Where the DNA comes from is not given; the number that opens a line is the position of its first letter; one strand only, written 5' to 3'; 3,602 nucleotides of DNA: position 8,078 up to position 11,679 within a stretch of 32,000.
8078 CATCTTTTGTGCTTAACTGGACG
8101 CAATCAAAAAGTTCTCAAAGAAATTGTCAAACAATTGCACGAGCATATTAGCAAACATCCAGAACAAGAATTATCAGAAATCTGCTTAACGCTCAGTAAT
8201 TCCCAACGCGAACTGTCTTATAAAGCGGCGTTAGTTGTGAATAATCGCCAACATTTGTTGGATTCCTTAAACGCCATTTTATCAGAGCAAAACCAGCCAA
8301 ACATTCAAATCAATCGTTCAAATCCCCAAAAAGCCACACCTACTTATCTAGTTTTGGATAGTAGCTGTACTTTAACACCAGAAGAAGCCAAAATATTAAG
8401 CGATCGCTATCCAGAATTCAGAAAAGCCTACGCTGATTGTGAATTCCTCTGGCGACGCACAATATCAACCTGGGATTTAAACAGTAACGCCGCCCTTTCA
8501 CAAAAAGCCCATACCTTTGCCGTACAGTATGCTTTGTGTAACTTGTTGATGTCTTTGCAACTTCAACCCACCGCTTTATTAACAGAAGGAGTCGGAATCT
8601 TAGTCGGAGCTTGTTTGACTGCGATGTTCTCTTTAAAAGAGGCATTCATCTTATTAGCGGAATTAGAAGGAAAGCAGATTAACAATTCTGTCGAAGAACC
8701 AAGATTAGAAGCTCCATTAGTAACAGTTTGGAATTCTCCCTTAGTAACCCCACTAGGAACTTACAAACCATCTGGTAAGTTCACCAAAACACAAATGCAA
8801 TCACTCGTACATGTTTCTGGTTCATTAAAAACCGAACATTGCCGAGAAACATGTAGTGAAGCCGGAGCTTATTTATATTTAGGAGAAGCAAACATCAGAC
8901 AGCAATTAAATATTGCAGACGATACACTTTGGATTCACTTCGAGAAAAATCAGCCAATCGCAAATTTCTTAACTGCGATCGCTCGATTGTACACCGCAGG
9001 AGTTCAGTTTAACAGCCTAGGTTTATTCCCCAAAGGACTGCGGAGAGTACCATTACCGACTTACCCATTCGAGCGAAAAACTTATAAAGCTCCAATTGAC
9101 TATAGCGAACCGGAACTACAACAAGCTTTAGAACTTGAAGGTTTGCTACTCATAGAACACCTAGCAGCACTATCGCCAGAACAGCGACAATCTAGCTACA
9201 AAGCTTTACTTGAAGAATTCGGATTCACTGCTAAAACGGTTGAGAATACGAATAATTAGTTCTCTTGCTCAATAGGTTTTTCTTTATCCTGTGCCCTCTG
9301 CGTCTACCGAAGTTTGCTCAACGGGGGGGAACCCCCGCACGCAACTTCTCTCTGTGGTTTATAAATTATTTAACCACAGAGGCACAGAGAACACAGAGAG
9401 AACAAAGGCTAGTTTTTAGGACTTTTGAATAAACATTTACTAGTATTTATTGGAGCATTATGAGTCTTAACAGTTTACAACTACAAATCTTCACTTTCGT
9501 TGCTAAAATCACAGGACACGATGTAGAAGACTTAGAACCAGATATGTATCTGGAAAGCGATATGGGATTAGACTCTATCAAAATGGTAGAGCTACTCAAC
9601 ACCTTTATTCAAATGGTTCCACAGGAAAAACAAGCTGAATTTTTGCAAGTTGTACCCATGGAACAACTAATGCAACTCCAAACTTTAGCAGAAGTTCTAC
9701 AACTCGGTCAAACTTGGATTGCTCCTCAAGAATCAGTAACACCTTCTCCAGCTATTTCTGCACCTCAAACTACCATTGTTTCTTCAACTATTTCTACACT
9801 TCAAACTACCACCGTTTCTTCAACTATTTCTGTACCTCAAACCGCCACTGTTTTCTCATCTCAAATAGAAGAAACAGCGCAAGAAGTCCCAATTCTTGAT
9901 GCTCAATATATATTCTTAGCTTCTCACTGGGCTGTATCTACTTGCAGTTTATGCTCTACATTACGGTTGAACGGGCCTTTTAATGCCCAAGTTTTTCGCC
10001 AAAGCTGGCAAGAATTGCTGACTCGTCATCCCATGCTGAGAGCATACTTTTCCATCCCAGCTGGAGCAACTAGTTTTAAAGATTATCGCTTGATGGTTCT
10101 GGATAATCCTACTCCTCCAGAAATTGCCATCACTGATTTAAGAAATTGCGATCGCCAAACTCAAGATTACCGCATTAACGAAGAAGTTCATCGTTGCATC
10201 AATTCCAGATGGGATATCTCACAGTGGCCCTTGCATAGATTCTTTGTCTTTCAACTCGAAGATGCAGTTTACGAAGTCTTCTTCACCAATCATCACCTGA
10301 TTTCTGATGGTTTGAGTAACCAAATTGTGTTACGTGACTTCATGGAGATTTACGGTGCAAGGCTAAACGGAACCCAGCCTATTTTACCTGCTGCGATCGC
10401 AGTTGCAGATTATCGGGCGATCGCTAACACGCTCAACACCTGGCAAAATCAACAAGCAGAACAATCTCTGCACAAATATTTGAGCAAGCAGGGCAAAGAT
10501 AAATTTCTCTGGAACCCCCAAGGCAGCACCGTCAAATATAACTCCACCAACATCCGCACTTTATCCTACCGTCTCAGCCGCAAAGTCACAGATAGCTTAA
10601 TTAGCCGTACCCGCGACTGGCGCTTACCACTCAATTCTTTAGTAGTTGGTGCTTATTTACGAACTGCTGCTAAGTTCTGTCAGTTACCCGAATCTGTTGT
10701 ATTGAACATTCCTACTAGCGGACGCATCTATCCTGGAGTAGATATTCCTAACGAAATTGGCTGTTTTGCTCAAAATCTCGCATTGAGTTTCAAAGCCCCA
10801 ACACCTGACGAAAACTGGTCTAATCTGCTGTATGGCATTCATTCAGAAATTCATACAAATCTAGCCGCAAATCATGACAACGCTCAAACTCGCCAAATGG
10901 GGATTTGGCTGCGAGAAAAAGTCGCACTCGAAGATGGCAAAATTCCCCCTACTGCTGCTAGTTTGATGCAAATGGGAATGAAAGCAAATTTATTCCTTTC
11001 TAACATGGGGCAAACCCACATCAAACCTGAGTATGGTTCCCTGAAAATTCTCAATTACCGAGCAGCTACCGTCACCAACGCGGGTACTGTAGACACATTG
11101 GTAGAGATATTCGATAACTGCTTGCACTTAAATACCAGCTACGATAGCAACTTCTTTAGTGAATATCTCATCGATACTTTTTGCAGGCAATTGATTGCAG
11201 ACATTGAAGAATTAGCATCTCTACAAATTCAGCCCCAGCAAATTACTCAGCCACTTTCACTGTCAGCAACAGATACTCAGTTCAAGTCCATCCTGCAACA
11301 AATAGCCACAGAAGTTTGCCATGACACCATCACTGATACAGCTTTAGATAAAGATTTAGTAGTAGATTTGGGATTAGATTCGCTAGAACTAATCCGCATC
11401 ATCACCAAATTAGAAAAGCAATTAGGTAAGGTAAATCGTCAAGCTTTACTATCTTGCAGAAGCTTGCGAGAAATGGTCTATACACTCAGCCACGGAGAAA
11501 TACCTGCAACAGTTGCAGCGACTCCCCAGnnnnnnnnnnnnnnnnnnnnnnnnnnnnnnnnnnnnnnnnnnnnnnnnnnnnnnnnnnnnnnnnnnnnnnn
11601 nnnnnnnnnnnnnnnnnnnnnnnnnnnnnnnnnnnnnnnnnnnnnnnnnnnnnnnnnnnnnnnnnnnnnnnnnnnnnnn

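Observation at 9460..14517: Non-canonical NRPS architecture: carrier-C-carrier-A-C, with the PCP upstream of its A domain and no cis TE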

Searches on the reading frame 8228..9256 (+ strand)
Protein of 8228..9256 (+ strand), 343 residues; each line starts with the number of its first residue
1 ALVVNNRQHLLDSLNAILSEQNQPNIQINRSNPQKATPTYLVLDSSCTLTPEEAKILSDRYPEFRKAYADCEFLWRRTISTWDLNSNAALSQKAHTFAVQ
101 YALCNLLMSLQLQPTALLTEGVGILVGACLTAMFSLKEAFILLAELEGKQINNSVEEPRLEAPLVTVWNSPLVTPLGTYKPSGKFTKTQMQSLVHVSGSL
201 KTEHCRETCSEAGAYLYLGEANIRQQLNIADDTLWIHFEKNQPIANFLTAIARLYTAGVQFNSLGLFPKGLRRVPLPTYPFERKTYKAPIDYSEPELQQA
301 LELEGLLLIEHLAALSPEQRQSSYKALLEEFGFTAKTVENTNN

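Call 30: search_protein_families(library=ncbifam, proteins=[window:8228-9256:+], max_evalue=0.01)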
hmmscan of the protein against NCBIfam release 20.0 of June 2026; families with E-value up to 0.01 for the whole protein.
window:8228-9256:+ (343 aa): 1 family
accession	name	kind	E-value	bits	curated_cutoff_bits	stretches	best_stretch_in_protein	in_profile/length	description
NF045894.1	PKS_plus_SDR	equivalog_domain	3.4e-13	48.1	1740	2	239-289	827-878/1515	type I polyketide synthase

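Call 31: search_protein_families(library=pfam, proteins=[window:8228-9256:+], max_evalue=0.01)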
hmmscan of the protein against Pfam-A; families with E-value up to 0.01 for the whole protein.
window:8228-9256:+ (343 aa): 0 families

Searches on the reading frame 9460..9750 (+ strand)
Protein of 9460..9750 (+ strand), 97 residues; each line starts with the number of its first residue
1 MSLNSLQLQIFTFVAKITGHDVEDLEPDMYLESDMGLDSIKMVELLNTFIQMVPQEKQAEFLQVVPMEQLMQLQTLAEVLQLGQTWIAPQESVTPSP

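Call 30: search_protein_families(library=ncbifam, proteins=[window:9460-9750:+], max_evalue=0.01)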
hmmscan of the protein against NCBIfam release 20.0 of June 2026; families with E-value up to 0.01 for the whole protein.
window:9460-9750:+ (97 aa): 3 families
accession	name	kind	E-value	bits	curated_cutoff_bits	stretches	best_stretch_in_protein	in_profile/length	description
TIGR02813.1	omega_3_PfaA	subfamily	1.8e-09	34.9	1010.1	1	6-88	1620-1696/2582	polyketide-type polyunsaturated fatty acid synthase PfaA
NF002147.0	PRK00982.1-1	equivalog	0.0014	18.4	84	1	11-81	13-75/83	acyl carrier protein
NF040636.1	AcpM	exception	0.0041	17.1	146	1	10-81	10-73/93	meromycolate extension acyl carrier protein AcpM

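Call 31: search_protein_families(library=pfam, proteins=[window:9460-9750:+], max_evalue=0.01)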
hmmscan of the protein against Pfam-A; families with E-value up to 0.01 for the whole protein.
window:9460-9750:+ (97 aa): 1 family
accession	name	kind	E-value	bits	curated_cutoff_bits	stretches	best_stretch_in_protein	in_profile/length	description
PF00550.31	PP-binding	-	3.7e-08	33.9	20.8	1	12-48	5-40/67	Phosphopantetheine attachment site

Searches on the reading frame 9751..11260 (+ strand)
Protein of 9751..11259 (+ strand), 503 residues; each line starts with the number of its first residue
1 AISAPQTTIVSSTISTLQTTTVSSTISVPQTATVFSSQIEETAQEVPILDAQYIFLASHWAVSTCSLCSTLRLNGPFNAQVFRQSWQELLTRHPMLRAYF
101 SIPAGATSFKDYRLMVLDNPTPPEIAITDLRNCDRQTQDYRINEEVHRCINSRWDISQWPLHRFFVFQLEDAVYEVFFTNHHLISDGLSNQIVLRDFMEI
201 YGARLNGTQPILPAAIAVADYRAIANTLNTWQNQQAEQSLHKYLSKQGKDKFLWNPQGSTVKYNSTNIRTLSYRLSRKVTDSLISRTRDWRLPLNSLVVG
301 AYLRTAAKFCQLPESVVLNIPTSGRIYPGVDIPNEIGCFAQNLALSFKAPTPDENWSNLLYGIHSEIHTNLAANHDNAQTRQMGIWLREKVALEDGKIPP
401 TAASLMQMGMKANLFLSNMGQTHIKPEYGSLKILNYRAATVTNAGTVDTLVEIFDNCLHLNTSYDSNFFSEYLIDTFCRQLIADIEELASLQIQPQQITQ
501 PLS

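Call 21: search_solved_structures(query=window:9880-11260:+, max_evalue=0.001)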
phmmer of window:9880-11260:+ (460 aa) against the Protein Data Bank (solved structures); distinct sequences matched with E-value up to 0.001: 21.
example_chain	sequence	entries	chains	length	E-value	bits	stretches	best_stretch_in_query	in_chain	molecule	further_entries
9up2_A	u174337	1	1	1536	1.6e-20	76.1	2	28-189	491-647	PvdL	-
9lcp_A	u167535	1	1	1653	2e-20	75.8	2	28-190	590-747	PvdL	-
9lco_A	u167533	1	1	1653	2e-20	75.8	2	28-190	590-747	PvdL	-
9lcq_A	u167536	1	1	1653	3.8e-20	74.9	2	28-190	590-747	PvdL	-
9uay_A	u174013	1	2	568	8.7e-15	57.3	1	29-182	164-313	CmnI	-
8hlk_A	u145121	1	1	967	5.6e-14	54.6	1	26-305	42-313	Microcystin synthetase B (Fragment)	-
9rde_A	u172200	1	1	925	1.1e-12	50.3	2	29-299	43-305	Bacitracin synthase 3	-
5t3e_A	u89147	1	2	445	4e-10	41.9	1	40-179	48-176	Bacillamide synthetase heterocyclization domain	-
7ly7_A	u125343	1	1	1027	1.5e-09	40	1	40-179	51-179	BmdB, Bacillamide NRPS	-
7ly4_E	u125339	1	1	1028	1.5e-09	40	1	40-179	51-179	BmdB, bacillamide NRPS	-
9bfd_B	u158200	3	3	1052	5.6e-09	38.1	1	27-323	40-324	Tyrocidine synthase 2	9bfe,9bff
7r9x_A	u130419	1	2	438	1.4e-07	33.5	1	30-288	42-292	AmbE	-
8jbr_A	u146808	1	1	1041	1.6e-07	33.4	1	27-316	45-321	McyA protein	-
6ta8_A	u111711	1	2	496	3.8e-06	28.8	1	33-296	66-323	Tyrocidine synthase 2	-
4znm_A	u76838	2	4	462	2.7e-05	26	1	26-178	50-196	C-domain type II peptide synthetase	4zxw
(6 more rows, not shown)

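Call 30: search_protein_families(library=ncbifam, proteins=[window:9880-11259:+], max_evalue=0.01)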
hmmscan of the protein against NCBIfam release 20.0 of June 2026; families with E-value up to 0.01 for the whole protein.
window:9880-11259:+ (460 aa): 3 families
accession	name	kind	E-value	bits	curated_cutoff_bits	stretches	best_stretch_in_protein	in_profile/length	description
NF004282.0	PRK05691.1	subfamily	5.9e-17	59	4090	1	23-265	699-936/4334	non-ribosomal peptide synthase/polyketide synthase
NF047350.1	aureusi_NRPS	equivalog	4.6e-05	20.5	2500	1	19-199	16-179/2373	aureusimine non-ribosomal peptide synthetase AusA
NF007605.2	PRK10252.1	equivalog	0.0055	14.2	2400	1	22-193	26-194/1292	enterobactin non-ribosomal peptide synthetase EntF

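Call 31: search_protein_families(library=pfam, proteins=[window:9751-11259:+], max_evalue=0.01)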
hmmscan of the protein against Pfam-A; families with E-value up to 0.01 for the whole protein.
window:9751-11259:+ (503 aa): 2 families
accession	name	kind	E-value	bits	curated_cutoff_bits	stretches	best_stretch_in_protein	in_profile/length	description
PF00668.25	Condensation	-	1.2e-29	103.8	30.6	1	44-490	3-435/456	Condensation domain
PF16911.10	PapA_C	-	0.00068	19.6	30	1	268-314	5-50/203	Phthiocerol/phthiodiolone dimycocerosyl transferase C-terminus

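Call 67: search_solved_structures(query=A4, max_evalue=0.001)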
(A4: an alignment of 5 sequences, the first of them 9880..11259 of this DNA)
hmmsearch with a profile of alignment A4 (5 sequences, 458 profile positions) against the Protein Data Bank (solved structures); distinct sequences matched with E-value up to 0.001: 38.
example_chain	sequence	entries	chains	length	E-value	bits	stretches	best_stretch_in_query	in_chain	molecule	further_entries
9rde_A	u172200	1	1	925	4.3e-34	121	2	30-324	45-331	Bacitracin synthase 3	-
9lcq_A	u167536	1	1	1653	2.4e-30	108.6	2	25-317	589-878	PvdL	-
9up2_A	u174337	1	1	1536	2.8e-30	108.4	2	25-317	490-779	PvdL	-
9lcp_A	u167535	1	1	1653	3.8e-30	108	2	25-317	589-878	PvdL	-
9lco_A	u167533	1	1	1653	3.8e-30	108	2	25-317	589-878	PvdL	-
8hlk_A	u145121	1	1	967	2.1e-21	79.1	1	25-308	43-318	Microcystin synthetase B (Fragment)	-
9uay_A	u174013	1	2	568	1.4e-20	76.4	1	25-178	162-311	CmnI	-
9bfd_B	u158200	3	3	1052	1.1e-18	70.2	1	25-322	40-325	Tyrocidine synthase 2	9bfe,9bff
5t3e_A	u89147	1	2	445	1.1e-15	60.2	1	20-193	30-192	Bacillamide synthetase heterocyclization domain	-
7ly7_A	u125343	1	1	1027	1.3e-14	56.8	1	21-193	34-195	BmdB, Bacillamide NRPS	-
7ly4_E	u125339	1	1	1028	1.3e-14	56.8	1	21-193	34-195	BmdB, bacillamide NRPS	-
6ta8_A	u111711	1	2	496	1.9e-14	56.2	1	31-321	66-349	Tyrocidine synthase 2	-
8jbr_A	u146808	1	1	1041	8.3e-14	54.1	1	27-316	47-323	McyA protein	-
8f7f_A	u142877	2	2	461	1.4e-13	53.4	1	25-298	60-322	Surfactin synthetase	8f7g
8f7h_A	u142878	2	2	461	1.5e-13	53.3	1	25-298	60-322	Surfactin synthetase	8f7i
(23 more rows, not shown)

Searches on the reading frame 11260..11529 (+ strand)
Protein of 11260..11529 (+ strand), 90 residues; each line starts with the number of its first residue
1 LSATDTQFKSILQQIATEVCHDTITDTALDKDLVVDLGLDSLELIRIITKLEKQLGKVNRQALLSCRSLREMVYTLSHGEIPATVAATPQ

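Call 30: search_protein_families(library=ncbifam, proteins=[window:11260-11529:+], max_evalue=0.01)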
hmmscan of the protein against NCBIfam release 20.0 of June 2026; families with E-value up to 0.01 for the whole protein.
window:11260-11529:+ (90 aa): 7 families
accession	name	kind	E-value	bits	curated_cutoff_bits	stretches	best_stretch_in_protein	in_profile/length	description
NF040636.1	AcpM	exception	0.00022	21.2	146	1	9-74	7-73/93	meromycolate extension acyl carrier protein AcpM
TIGR02813.1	omega_3_PfaA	subfamily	0.00044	17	1010.1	1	12-89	1217-1295/2582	polyketide-type polyunsaturated fatty acid synthase PfaA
NF002148.0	PRK00982.1-2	subfamily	0.0011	18.8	71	1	13-56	10-53/79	acyl carrier protein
NF003757.0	PRK05350.1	equivalog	0.0019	18.3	65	1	24-74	23-74/83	acyl carrier protein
NF002147.0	PRK00982.1-1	equivalog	0.0041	16.9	84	1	11-56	11-56/83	acyl carrier protein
TIGR00517.1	acyl_carrier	equivalog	0.0059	16.5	70.45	1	20-54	16-50/77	acyl carrier protein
NF002150.0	PRK00982.1-4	subfamily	0.0086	16.3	66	0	11-56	10-54/80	acyl carrier protein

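Call 31: search_protein_families(library=pfam, proteins=[window:11260-11529:+], max_evalue=0.01)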
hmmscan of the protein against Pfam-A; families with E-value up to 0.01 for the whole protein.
window:11260-11529:+ (90 aa): 1 family
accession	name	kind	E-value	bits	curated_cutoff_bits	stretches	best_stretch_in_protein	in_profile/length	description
PF00550.31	PP-binding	-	1.3e-10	41.8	20.8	1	12-73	3-64/67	Phosphopantetheine attachment site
